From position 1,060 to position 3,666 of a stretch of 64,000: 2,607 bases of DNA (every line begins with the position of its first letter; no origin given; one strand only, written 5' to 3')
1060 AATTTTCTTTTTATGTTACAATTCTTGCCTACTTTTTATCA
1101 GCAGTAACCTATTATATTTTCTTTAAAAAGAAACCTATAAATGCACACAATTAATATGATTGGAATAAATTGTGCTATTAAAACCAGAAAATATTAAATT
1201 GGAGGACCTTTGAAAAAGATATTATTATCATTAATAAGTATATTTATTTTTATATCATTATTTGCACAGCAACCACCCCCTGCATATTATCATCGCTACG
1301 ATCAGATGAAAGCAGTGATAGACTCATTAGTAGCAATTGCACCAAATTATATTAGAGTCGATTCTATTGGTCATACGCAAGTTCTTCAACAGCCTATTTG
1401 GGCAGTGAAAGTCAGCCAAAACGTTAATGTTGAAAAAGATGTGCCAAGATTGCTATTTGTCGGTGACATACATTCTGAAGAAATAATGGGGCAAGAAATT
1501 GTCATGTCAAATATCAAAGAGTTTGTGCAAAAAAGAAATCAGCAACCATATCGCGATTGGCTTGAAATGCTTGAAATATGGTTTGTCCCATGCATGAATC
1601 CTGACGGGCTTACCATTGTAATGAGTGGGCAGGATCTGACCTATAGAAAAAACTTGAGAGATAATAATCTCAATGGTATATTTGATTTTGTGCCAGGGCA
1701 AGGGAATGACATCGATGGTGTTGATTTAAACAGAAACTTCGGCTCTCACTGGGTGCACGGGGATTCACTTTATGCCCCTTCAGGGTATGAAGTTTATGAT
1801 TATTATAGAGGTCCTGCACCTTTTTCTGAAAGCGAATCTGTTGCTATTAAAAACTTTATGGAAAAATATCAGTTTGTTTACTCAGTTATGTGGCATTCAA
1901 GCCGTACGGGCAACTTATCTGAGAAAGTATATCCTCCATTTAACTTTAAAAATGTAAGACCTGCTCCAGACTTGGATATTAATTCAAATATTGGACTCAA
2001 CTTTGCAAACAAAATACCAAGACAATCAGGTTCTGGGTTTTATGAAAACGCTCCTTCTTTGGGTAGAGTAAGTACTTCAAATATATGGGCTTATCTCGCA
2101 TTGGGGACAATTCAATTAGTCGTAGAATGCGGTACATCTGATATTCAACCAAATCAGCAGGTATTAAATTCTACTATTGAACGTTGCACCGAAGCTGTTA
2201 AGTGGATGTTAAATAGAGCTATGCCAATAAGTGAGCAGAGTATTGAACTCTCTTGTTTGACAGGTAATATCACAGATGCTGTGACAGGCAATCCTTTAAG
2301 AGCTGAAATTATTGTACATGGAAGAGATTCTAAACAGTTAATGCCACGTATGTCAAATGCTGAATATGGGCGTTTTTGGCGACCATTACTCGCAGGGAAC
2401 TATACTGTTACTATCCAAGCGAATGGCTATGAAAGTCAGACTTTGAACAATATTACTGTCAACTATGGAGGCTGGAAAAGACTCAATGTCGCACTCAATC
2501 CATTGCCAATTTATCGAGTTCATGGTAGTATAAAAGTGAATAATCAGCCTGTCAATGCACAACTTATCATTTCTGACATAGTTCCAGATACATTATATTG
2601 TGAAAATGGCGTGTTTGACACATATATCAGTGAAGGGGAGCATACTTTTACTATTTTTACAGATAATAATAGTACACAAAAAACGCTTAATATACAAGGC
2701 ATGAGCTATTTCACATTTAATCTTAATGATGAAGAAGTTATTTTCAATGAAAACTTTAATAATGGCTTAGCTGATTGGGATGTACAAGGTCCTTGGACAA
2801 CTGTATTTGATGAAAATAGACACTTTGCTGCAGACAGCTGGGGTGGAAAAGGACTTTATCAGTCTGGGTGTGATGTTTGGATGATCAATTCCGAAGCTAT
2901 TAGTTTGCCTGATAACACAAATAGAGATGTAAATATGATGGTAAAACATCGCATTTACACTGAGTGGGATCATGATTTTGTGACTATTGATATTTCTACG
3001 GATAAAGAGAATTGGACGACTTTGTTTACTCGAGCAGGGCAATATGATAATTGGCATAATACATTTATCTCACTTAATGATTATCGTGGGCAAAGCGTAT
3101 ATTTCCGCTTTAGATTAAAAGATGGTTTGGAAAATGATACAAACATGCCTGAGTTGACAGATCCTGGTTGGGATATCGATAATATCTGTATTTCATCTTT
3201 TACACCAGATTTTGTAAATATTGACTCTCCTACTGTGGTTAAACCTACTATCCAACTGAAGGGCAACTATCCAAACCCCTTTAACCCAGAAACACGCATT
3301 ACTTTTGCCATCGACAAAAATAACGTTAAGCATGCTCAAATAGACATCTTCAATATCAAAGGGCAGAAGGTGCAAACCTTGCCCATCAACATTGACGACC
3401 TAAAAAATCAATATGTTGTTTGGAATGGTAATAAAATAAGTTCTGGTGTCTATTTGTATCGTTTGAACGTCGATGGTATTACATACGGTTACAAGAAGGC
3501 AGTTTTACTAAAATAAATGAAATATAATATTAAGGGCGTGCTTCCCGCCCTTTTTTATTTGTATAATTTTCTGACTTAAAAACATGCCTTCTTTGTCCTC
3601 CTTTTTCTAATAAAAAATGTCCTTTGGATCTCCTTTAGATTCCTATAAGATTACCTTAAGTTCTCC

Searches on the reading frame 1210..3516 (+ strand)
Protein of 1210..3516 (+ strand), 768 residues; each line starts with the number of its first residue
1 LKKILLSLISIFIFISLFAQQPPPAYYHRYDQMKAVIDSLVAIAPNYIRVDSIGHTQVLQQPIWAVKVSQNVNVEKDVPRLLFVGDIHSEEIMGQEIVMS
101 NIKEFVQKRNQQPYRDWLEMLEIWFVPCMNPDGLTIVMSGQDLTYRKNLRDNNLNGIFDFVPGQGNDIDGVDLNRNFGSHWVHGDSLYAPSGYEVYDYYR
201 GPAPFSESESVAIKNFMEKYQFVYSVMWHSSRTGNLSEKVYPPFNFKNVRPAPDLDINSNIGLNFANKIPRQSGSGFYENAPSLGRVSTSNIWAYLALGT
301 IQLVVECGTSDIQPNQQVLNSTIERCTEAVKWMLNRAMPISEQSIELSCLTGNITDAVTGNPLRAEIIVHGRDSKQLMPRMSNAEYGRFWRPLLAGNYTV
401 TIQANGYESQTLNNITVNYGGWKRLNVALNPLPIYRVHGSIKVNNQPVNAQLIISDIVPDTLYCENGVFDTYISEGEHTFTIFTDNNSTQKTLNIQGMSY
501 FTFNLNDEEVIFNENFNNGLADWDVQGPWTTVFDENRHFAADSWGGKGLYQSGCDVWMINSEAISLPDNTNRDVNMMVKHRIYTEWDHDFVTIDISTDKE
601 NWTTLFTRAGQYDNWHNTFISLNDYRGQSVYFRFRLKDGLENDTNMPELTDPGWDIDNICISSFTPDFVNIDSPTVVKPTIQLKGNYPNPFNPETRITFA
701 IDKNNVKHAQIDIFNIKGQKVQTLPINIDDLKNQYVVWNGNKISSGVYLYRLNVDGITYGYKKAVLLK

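Call 16: search_protein_families(library=pfam, proteins=[window:1210-3516:+])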
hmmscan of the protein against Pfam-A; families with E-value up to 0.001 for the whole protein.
window:1210-3516:+ (768 aa): 3 families
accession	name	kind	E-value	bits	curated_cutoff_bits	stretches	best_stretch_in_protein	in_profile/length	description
PF00246.29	Peptidase_M14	-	3.6e-34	119.1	21.6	1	33-318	1-275/286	Zinc carboxypeptidase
PF13620.12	CarboxypepD_reg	-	7.3e-11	42.7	32.3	1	350-429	2-81/82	Carboxypeptidase regulatory-like domain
PF18962.6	Por_Secre_tail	-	5.6e-06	27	27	1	687-763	2-72/75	Secretion system C-terminal sorting domain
